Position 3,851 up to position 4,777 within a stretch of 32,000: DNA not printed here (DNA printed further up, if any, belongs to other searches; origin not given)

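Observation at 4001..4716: TraX-family gene translationally coupled to zot in two divergent inoviruses, plus a conserved coupled micro-ORF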

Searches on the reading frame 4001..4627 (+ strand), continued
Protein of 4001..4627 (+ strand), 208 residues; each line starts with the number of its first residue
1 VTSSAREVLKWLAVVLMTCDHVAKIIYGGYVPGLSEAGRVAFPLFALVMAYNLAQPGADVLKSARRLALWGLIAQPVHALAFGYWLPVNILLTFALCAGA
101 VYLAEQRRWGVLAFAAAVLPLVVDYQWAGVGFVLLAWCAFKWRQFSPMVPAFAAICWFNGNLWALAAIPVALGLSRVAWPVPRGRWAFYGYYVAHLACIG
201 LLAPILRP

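Call 26: find_related_loci(query=window:4001-4624:+, collection=viral_contigs, flank=4000)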
Query window:4001-4624:+ (208 aa) in viral_contigs; peptide patterns used: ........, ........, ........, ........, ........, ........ (x = any residue, [..] = any of these).
194 stretches matched a pattern; 193 encode a relative of the query (tblastn E <= 1e-3); the best 80 are kept; 79 distinct loci.
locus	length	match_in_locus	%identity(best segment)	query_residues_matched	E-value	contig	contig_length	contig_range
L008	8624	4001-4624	91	1-208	5e-121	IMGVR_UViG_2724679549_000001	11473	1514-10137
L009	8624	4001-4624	91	1-208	1e-120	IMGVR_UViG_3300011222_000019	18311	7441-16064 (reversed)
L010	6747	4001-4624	90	1-208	1e-118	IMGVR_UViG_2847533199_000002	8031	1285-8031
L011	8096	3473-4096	89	1-208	2e-117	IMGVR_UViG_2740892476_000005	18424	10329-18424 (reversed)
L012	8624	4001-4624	89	1-208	2e-117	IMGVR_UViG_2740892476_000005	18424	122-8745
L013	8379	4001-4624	90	1-208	6e-114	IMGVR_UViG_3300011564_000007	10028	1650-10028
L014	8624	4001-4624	86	1-208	4e-113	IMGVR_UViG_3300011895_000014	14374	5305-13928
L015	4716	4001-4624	88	1-208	5e-113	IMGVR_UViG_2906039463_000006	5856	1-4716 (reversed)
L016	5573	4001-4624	86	1-208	4e-113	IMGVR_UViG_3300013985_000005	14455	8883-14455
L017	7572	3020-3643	89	1-208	2e-112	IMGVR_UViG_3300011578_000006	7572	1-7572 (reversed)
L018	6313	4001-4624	84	1-208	1e-112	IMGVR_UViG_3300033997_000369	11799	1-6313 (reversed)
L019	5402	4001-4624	89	1-208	1e-112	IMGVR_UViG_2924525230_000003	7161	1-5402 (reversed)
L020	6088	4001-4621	88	1-207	1e-111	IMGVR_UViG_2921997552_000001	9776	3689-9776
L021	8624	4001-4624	88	1-208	4e-111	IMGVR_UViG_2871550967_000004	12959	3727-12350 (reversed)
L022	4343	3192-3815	88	1-208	1e-111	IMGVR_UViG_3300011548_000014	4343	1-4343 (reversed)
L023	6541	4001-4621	88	1-207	5e-111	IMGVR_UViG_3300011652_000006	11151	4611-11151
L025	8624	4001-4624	87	1-208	6e-110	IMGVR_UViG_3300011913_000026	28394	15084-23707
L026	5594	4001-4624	87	1-208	7e-110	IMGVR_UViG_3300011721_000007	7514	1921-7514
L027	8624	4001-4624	86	1-208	6e-109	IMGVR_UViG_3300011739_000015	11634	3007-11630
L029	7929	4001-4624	82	1-208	6e-108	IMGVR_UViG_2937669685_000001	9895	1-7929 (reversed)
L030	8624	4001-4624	87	1-208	3e-108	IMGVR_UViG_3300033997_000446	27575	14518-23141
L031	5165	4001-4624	86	1-208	6e-107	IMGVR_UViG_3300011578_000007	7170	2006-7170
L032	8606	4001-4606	87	1-202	1e-106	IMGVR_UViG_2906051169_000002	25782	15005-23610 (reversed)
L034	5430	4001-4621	84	1-207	2e-105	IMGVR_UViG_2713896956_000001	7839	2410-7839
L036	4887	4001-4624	85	1-208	1e-104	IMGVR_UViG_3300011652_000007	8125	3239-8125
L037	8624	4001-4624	88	1-208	6e-113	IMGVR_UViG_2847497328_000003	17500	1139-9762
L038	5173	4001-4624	84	1-208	9e-104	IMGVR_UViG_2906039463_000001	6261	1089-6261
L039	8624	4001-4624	79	1-208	4e-103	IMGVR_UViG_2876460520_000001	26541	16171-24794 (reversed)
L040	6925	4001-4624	80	1-208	2e-102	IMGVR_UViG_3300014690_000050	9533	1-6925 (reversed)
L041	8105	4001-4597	85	1-199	3e-102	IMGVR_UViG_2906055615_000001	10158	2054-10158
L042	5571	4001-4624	78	1-208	4e-102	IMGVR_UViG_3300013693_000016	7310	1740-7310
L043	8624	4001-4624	78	1-208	1e-101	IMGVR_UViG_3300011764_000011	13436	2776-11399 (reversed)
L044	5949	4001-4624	80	1-208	1e-101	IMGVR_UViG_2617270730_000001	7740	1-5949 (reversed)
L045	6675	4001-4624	78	1-208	1e-101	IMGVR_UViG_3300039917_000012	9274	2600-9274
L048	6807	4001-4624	80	1-208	1e-98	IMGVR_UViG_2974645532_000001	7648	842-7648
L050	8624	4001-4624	81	1-208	5e-98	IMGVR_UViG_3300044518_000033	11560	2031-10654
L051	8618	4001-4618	81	1-206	7e-97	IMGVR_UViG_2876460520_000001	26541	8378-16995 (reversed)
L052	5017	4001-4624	80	1-208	2e-96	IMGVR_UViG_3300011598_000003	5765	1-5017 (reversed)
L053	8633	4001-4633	76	1-208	7e-96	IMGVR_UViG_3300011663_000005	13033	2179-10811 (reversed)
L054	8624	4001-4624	79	1-208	7e-95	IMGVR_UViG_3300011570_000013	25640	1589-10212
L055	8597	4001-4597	76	1-199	3e-90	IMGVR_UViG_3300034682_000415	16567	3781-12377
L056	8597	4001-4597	76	1-199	2e-89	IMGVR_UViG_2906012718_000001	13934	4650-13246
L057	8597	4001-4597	76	1-199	2e-89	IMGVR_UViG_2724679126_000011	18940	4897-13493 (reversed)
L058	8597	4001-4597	76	1-199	2e-89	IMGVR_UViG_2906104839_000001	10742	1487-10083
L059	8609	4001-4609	75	1-203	2e-89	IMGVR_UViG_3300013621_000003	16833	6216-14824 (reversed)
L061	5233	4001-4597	73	1-199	2e-84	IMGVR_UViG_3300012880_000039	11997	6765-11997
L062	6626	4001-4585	73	1-195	4e-84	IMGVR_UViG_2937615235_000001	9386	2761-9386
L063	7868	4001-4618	71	1-206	3e-83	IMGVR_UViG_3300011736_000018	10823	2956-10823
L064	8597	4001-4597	70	1-199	3e-79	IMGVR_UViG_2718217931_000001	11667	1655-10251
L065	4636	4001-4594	67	1-195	1e-76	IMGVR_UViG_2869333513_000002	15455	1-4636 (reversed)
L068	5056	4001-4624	63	1-203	4e-71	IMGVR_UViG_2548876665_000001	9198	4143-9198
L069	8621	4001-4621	63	1-205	9e-71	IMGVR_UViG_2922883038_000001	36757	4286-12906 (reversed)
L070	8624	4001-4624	62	1-208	8e-71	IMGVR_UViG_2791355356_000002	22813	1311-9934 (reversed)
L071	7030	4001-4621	62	1-205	5e-70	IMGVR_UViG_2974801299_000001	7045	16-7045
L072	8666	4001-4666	57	1-199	9e-70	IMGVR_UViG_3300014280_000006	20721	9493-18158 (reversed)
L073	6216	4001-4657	59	1-206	7e-69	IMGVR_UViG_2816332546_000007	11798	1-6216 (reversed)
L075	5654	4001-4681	53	1-207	3e-68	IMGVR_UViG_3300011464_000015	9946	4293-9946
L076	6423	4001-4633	60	1-208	3e-68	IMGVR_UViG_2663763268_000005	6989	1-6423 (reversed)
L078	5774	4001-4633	60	1-206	2e-68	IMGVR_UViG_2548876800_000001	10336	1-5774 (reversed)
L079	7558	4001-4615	61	1-203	2e-68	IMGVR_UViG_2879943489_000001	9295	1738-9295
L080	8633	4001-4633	60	1-208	3e-68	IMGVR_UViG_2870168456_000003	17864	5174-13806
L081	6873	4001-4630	62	1-205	2e-67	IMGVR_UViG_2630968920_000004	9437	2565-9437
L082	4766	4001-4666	55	1-200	9e-68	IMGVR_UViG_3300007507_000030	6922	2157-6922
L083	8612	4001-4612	60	1-205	3e-67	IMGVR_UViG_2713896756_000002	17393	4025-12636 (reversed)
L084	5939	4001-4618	62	1-206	3e-67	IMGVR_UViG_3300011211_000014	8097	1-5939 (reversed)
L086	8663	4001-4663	55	1-202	9e-67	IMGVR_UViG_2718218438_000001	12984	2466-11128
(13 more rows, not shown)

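Call 27: find_related_loci(query=window:4001-4624:+, collection=genome_contigs, flank=4000)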
Query window:4001-4624:+ (208 aa) in genome_contigs; peptide patterns used: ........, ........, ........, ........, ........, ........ (x = any residue, [..] = any of these).
59 stretches matched a pattern; 42 encode a relative of the query (tblastn E <= 1e-3); 42 distinct loci.
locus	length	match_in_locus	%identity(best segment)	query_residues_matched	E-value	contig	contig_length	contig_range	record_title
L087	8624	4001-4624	86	1-208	2e-113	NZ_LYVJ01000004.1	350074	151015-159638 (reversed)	Stenotrophomonas maltophilia strain Sm46PAILV contig004, whole genome shotgun sequence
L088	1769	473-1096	87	1-208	2e-117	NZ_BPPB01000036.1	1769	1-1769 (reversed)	Lactobacillus laiwuensis strain F551-2 contig36, whole genome shotgun sequence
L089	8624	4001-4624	86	1-208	8e-107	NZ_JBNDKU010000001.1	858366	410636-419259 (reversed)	Stenotrophomonas sp. AN71 Ga0573097_01, whole genome shotgun sequence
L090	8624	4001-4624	84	1-208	5e-104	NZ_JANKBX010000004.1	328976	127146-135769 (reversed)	Stenotrophomonas muris strain DSM 28631 NODE_4_length_328976_cov_34.870474, whole genome shotgun sequence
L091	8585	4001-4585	76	1-195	5e-94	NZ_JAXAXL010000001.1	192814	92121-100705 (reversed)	Stenotrophomonas maltophilia strain FR026 NODE_1_length_192814_cov_18.924896, whole genome shotgun sequence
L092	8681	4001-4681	65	1-208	6e-85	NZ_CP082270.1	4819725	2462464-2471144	Stenotrophomonas forensis strain DFS-20110405 chromosome, complete genome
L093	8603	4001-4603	65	1-201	2e-76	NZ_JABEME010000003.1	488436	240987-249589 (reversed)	Stenotrophomonas africana strain ATCC 700475 ATCC700475_3, whole genome shotgun sequence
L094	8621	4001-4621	62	1-207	1e-75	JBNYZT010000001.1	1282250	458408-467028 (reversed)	Stenotrophomonas indicatrix strain B50/22 NODE_1_length_1282250_cov_16.219059, whole genome shotgun sequence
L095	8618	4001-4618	62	1-206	6e-75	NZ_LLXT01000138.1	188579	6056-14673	Stenotrophomonas geniculata ATCC 19374 = JCM 13324 contig_7, whole genome shotgun sequence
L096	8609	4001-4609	63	1-203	3e-72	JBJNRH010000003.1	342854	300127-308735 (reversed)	Nocardiopsis yanglingensis strain A18 Scaffold3, whole genome shotgun sequence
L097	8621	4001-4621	62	1-205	1e-71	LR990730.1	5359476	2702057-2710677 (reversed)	Xanthomonas sp. LMG 31884 genome assembly, chromosome: LMG31884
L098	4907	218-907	53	1-206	2e-70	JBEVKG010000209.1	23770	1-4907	MAG: Xanthomonas sp. isolate T4R1BO_autometa_bin_38 T4R1BO_autometa_bin_38_k133_11912044, whole genome shotgun sequence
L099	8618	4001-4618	60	1-206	3e-70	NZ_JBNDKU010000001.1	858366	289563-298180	Stenotrophomonas sp. AN71 Ga0573097_01, whole genome shotgun sequence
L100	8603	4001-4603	62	1-199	6e-70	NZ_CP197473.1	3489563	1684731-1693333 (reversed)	Stenotrophomonas sp. JC08 chromosome, complete genome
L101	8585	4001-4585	66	1-195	7e-70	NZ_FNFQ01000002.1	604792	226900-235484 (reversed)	Stenotrophomonas pavanii strain LMG 25348, whole genome shotgun sequence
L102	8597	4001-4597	64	1-199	5e-70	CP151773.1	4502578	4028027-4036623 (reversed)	Stenotrophomonas maltophilia strain T2-6 chromosome, complete genome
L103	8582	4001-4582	64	1-194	3e-69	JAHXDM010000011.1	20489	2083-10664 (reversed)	MAG: Rickettsia endosymbiont of Bradysia coprophila isolate Holo2-sym-1 contig_343, whole genome shotgun sequence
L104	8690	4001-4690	51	1-206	3e-69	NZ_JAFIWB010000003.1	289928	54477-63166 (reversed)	Xanthomonas bonasiae strain FX4 NODE_3_length_289928_cov_46.944892, whole genome shotgun sequence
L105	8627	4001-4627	59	1-208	1e-68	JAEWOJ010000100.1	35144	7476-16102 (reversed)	MAG: Proteobacteria bacterium isolate OH_SBlB_59 k127_1631967, whole genome shotgun sequence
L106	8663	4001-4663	57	1-202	2e-68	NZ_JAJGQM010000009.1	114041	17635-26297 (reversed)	Xanthomonas campestris pv. asclepiadis strain NCPPB 4013 scf_23932_9.contig_1, whole genome shotgun sequence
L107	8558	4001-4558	64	10-195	3e-68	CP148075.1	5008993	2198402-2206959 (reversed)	Stenotrophomonas maltophilia strain AOUS-28640 chromosome, complete genome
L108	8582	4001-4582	62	1-194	3e-68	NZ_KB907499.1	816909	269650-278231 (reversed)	Stenotrophomonas maltophilia ATCC 19867 G370DRAFT_scaffold00002.2, whole genome shotgun sequence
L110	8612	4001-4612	60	1-205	2e-67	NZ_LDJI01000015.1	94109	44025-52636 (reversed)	Stenotrophomonas humi strain DSM 18929 contig_15, whole genome shotgun sequence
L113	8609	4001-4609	57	1-203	9e-66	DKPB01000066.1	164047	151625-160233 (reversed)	MAG TPA_asm: Stenotrophomonas sp. UBA7346 UBA7346_contig_84, whole genome shotgun sequence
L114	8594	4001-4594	58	1-195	9e-65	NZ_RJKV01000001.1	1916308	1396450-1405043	Stenotrophomonas rhizophila strain BIGb0145 Ga0304781_11, whole genome shotgun sequence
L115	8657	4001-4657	53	1-202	2e-64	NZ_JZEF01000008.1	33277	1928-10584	Xanthomonas arboricola pv. juglandis strain CFBP 2528 Xarjug-CFBP2528-G18, whole genome shotgun sequence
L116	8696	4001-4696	51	1-206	1e-62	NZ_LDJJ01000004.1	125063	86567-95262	Stenotrophomonas terrae strain DSM 18941 contig_4, whole genome shotgun sequence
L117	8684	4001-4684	55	1-205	2e-61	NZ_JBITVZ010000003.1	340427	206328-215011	Stenotrophomonas sp. NPDC077420 NPDC077420_103_C8.ctg-0003, whole genome shotgun sequence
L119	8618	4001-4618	63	1-206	2e-76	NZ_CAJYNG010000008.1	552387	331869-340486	MAG: uncultured Stenotrophomonas sp. isolate S3C441_SP108, whole genome shotgun sequence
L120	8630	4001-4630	46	1-194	5e-45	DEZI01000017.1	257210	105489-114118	MAG TPA_asm: Stenotrophomonas maltophilia isolate UBA3136 UBA3136_contig_55, whole genome shotgun sequence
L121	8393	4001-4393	66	58-188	5e-40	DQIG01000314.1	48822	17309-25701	MAG TPA_asm: Stenotrophomonas sp. isolate UBA11242 contig_69, whole genome shotgun sequence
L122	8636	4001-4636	48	1-199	2e-35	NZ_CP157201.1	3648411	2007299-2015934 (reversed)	Pseudoxanthomonas mexicana strain SDU_PSEU2 chromosome, complete genome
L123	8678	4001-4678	51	1-206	8e-57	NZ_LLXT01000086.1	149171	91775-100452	Stenotrophomonas geniculata ATCC 19374 = JCM 13324 contig_22, whole genome shotgun sequence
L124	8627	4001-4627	56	1-195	2e-40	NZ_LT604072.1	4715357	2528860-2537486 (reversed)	Xanthomonas translucens pv. translucens DSM 18974 isolate peng1 chromosome I, complete sequence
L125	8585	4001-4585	65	1-195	4e-72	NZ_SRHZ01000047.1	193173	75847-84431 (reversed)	Stenotrophomonas maltophilia strain D5.1 Contig_47, whole genome shotgun sequence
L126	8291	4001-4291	35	9-108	5e-5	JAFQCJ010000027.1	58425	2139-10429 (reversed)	MAG: Oscillospiraceae bacterium isolate RGIG1691 Goat_Cecum-2__c292911, whole genome shotgun sequence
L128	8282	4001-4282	34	9-105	4e-4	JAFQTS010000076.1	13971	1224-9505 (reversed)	MAG: Oscillospiraceae bacterium isolate RGIG2142 Goat_Colon-6__c733772, whole genome shotgun sequence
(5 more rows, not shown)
